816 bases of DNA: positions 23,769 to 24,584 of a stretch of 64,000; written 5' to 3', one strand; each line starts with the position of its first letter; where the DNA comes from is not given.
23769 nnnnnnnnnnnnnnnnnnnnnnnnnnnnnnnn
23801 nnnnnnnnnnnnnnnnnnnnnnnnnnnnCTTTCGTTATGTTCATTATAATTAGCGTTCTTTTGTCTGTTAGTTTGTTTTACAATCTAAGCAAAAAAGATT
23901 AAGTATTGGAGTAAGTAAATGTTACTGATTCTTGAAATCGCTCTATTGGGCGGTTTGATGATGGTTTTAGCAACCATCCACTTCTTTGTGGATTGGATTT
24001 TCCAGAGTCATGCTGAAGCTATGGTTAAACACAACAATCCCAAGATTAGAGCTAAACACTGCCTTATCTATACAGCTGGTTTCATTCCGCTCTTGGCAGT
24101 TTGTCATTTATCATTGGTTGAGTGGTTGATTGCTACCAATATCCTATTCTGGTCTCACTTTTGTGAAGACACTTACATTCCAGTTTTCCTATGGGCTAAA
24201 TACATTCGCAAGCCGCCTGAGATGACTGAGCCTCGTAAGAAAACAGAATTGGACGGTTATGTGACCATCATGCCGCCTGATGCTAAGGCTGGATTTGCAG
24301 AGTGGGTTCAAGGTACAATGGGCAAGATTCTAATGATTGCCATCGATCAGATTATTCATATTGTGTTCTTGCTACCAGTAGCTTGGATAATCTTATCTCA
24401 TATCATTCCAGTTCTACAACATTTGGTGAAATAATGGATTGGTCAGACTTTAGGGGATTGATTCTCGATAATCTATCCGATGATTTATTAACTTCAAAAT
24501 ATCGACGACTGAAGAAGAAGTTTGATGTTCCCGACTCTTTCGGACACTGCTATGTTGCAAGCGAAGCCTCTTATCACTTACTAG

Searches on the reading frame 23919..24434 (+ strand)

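Call 62: search_protein_families(library=pfam, proteins=[window:23919-24434:+], max_evalue=0.01)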
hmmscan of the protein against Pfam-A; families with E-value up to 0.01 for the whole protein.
window:23919-24434:+ (171 aa): 1 family
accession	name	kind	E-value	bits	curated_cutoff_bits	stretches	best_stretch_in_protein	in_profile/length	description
PF11750.13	DUF3307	-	0.00011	22.6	23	1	14-156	2-107/127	Protein of unknown function (DUF3307)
